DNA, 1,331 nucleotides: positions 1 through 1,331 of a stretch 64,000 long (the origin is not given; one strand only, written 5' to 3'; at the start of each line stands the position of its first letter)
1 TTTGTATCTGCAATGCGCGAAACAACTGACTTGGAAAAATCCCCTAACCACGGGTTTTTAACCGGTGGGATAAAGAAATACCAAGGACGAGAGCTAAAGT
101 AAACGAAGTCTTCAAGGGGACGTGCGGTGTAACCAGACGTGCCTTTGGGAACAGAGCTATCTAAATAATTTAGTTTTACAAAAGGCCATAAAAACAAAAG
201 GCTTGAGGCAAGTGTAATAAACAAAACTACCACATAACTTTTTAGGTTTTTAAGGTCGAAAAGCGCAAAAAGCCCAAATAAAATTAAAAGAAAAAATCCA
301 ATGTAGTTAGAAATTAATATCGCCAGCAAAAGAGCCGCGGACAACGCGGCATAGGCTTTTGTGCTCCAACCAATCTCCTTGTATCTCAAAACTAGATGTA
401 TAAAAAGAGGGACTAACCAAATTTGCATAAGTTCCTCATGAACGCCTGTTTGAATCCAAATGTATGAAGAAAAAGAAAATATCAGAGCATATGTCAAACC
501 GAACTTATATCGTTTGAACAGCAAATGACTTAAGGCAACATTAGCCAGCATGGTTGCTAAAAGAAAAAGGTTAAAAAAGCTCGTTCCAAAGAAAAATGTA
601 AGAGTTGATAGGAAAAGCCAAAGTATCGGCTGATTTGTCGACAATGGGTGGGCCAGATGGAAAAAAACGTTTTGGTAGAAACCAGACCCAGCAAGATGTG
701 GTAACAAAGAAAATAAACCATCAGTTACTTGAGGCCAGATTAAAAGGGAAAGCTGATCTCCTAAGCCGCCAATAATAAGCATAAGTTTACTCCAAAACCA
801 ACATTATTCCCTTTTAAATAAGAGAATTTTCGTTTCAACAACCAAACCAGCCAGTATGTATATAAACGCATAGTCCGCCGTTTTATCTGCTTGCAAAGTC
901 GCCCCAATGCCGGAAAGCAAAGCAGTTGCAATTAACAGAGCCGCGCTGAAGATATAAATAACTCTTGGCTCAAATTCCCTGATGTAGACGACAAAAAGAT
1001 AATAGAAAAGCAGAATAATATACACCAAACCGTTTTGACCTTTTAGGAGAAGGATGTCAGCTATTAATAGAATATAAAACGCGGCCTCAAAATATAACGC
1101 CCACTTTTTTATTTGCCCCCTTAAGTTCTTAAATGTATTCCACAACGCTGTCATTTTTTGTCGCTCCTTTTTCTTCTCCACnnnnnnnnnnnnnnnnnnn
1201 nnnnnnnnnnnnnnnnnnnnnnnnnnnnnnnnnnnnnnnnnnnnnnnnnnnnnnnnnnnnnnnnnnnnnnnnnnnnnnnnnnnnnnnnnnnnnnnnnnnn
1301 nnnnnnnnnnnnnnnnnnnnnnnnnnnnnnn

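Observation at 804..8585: Tandemly duplicated two-gene module: giant GT-C-like membrane protein plus small TM protein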

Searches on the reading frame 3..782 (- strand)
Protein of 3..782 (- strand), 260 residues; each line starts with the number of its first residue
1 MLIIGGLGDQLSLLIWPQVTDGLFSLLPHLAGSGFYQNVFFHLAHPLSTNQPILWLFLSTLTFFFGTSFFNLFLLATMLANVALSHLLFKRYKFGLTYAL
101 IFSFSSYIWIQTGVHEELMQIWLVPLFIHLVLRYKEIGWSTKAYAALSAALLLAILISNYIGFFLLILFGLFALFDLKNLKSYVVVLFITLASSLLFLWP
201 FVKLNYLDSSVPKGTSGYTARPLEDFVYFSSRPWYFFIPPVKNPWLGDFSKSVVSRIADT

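Call 20: search_protein_families(library=pfam, proteins=[window:3-782:-], max_evalue=0.01)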
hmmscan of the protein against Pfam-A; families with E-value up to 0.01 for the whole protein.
window:3-782:- (260 aa): 0 families

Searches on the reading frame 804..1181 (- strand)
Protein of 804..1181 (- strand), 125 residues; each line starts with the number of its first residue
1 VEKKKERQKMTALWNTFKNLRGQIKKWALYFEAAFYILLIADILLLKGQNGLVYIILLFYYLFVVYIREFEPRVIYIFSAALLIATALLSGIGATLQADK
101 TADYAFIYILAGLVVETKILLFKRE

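Call 5: search_protein_families(library=pfam, proteins=[window:804-1181:-], max_evalue=1)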
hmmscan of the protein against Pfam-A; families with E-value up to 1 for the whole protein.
window:804-1181:- (125 aa): 2 families
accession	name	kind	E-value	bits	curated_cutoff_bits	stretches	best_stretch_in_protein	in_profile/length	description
PF04932.20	Wzy_C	-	0.25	11.6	31.7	1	36-97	3-64/149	O-Antigen ligase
PF18726.6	HEPN_SAV_6107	-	0.29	12.1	27.2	1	4-33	33-62/98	SAV_6107-like HEPN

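Call 6: search_protein_families(library=ncbifam, proteins=[window:804-1181:-], max_evalue=1)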
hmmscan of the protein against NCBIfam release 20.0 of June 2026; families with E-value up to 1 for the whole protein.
window:804-1181:- (125 aa): 0 families

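Call 49: search_solved_structures(query=A4, max_evalue=10, show_alignments=2)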
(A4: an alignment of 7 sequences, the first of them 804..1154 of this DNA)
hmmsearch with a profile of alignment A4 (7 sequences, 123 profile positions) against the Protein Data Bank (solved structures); distinct sequences matched with E-value up to 10: 0.

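Call 52: find_homologous_proteins(query=A4, max_evalue=0.01)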
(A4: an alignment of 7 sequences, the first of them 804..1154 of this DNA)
Query A4 (7 sequences) (116 aa, profile of the alignment): 18 proteins with E <= 0.01 among 7778 candidates.
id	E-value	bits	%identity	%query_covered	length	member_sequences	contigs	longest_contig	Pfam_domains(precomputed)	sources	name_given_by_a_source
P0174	2.0e-31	126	100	100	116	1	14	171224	-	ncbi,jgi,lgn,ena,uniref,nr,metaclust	ncbi:hypothetical protein A2886_00840 [candidate division WWE3 bacterium RIFCSPHIGHO2_01_FULL_42_13]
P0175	2.5e-31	126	25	49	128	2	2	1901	-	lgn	-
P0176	6.3e-29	118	22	39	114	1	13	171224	-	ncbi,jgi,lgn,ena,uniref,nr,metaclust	ncbi:hypothetical protein A2886_00850 [candidate division WWE3 bacterium RIFCSPHIGHO2_01_FULL_42_13]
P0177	6.8e-29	118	-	-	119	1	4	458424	-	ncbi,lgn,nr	ncbi:hypothetical protein HY388_02155 [Candidatus Daviesbacteria bacterium]|nr:hypothetical protein 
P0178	1.3e-26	111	28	71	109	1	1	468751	-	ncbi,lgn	-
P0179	9.9e-23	98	-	-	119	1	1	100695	-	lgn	-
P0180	1.3e-19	88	22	41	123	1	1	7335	-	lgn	-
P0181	6.4e-17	80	24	39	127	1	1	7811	-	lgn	-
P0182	4.5e-16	77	67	8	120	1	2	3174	-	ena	-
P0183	1.5e-15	75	-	-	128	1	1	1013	-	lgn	-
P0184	7.8e-15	73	-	-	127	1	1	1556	-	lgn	-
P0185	7.9e-15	73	-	-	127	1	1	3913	-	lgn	-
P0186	7.0e-14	70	40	13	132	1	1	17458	-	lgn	-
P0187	2.2e-13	68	28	34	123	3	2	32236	-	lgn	-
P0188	3.1e-13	68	-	-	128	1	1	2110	-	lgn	-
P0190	1.5e-11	62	33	50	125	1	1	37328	-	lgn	-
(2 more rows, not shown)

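Call 55: search_protein_families(library=pfam, alignment_id=A5, max_evalue=1)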
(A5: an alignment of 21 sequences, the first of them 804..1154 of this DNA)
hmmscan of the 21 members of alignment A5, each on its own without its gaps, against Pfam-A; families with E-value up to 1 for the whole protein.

A. member 1, window:804-1154:- (116 aa): 1 family
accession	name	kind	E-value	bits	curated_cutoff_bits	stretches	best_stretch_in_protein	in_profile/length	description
PF04932.20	Wzy_C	-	0.2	11.9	31.7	1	27-88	3-64/149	O-Antigen ligase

B. families by the number of members that match (of 21 scanned): 14 families
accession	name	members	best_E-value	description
PF14163.11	SieB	2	0.05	Super-infection exclusion protein B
PF01184.24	Gpr1_Fun34_YaaH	1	0.0033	GPR1/FUN34/yaaH family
PF23539.1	DUF7134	1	0.019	Domain of unknown function (DUF7134)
PF16180.10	RelB_leu_zip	1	0.032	RelB leucine zipper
PF09721.15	Exosortase_EpsH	1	0.046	Transmembrane exosortase (Exosortase_EpsH)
PF00190.28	Cupin_1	1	0.083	Cupin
PF04932.20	Wzy_C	1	0.2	O-Antigen ligase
PF17240.7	DUF5313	1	0.22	Family of unknown function (DUF5313)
PF03334.19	PhaG_MnhG_YufB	1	0.35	Na+/H+ antiporter subunit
PF09586.16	YfhO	1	0.57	Bacterial membrane protein YfhO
PF11992.13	TgpA_N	1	0.57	TgpA N-terminal domain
PF09163.16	Form-deh_trans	1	0.68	Formate dehydrogenase N, transmembrane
PF09578.15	Spore_YabQ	1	0.83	Spore cortex protein YabQ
PF10864.13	DUF2663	1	0.99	Protein of unknown function (DUF2663)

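Call 62: predict_structure(alignment_id=A6)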
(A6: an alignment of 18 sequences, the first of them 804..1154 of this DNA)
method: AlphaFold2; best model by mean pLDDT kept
length: 116 residues; sequences in the alignment: 18
mean_pLDDT: 82.0   pTM: 0.64
mean pLDDT of the five models: 82.0, 81.3, 81.0, 80.1, 79.5
residues with pLDDT >= 90: 27; 70-90: 84; 50-70: 4; < 50: 1
segments of 3 or more residues with pLDDT < 50: none
pLDDT, mean of each block of 10 residues (from residue 1): 74 76 77 74 76 78 89 94 91 90 89 73
secondary structure, 60 per line:
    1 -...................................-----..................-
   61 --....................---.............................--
elements in order: H2-36 H42-59 H63-82 H86-114

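Call 64: fold_search(model_id=the predicted structure, library=pdb)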
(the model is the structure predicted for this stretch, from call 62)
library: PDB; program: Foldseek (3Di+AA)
matches with E <= 10: 12; with E <= 0.001: 0
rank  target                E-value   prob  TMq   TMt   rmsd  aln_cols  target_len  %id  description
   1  6zbc_D                3.0e+00  0.10  0.30  0.19  22.5       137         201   14  Merozoite surface protein 1 (MSP-1) from Plasmodium falciparum, main conformation (released 2021-05-19)
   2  7sat_D                3.2e+00  0.63  0.35  0.52   1.8        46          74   15  Structure of PorLM, the proton-powered motor that drives Type IX protein secretion (released 2022-03-23)
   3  6nc8                  3.8e+00  0.09  0.28  0.11   8.8       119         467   14  Lipid II flippase MurJ, inward occluded conformation (released 2019-04-17)
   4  6cnn_A                3.8e+00  0.08  0.23  0.10  21.7        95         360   15  Cryo-EM structure of the human SK4/calmodulin channel complex in the Ca2+ bound state I (released 2018-05-02)
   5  6zbf_D                4.5e+00  0.08  0.30  0.19  22.6       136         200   14  Merozoite surface protein 1 (MSP-1) from Plasmodium falciparum, alternative conformation 3 (released 2021-05-19)
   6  6j22_A                5.0e+00  0.16  0.39  0.25   8.1        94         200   11  Crystal structure of Bi-functional enzyme (released 2020-01-01)
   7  6nc6_B                5.3e+00  0.06  0.28  0.11   9.3       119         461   14  Lipid II flippase MurJ, inward closed conformation (released 2019-04-17)
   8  7p3r_B                6.3e+00  0.08  0.34  0.13  30.7       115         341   19  Helical structure of the toxin MakA from Vibrio cholera (released 2022-02-23)
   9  7sau_E                6.7e+00  0.11  0.21  0.32   5.6        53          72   24  Structure of GldLM, the proton-powered motor that drives Type IX protein secretion and gliding motility in Schleiferia (released 2022-03-23)
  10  7saz_G                7.5e+00  0.08  0.20  0.39   6.0        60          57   17  Structure of GldLM, the proton-powered motor that drives Type IX protein secretion and gliding motility in Capnocytoph (released 2022-03-23)
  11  7tmv_B                8.4e+00  0.14  0.37  0.28  12.1        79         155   10  Crystal structure of a Putative structural protein from Klebsiella pneumoniae (released 2022-02-02)
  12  7tmv_A                9.5e+00  0.12  0.37  0.27  12.0        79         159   10  Crystal structure of a Putative structural protein from Klebsiella pneumoniae (released 2022-02-02)

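Call 76: find_encoding_contigs(protein=P0190, flank=6000, max_places=1)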
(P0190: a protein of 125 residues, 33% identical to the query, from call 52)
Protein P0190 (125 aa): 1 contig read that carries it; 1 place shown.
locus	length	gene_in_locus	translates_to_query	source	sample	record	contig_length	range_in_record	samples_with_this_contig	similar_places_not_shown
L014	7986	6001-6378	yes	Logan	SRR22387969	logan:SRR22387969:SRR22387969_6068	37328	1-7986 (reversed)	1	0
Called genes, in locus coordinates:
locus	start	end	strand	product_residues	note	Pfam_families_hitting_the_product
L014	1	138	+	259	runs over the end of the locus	PF13489:Methyltransf_23, PF08003:Methyltransf_9 (faint), PF13649:Methyltransf_25, PF13847:Methyltransf_31, PF08241:Methyltransf_11, PF08242:Methyltransf_12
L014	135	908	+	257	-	PF01209:Ubie_methyltran (weak), PF07021:MetW (weak), PF13489:Methyltransf_23, PF13847:Methyltransf_31, PF08241:Methyltransf_11, PF08242:Methyltransf_12, PF13649:Methyltransf_25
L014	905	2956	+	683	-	PF00754:F5_F8_type_C, PF22633:F5_F8_type_C_2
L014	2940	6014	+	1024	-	-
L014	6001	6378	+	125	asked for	-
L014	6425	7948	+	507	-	PF13231:PMT_2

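Call 77: find_encoding_contigs(protein=P0187, flank=6000, max_places=1)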
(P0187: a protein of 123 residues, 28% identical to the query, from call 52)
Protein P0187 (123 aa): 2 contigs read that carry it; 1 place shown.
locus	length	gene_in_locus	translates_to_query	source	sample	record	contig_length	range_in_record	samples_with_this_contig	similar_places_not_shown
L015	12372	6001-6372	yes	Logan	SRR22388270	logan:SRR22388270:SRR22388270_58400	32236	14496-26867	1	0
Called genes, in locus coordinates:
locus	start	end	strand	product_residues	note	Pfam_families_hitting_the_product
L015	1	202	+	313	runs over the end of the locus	PF00535:Glycos_transf_2, PF13641:Glyco_tranf_2_3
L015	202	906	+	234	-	PF13489:Methyltransf_23, PF13847:Methyltransf_31, PF08241:Methyltransf_11, PF08242:Methyltransf_12 (weak), PF13649:Methyltransf_25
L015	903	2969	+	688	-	PF00754:F5_F8_type_C, PF22633:F5_F8_type_C_2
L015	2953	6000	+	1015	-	-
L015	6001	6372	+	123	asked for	-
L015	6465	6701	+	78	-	-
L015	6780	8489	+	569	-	PF02543:Carbam_trans_N, PF16861:Carbam_trans_C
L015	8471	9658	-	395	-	-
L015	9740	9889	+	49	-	-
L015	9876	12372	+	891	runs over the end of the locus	-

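Call 78: find_encoding_contigs(protein=P0186, flank=6000, max_places=1)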
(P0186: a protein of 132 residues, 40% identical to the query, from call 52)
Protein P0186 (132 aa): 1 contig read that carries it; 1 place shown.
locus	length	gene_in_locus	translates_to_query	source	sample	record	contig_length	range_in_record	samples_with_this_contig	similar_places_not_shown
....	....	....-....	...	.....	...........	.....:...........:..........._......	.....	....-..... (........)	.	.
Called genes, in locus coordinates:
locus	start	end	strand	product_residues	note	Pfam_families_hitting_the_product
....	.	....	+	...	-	?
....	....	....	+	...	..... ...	-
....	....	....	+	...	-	-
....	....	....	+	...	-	-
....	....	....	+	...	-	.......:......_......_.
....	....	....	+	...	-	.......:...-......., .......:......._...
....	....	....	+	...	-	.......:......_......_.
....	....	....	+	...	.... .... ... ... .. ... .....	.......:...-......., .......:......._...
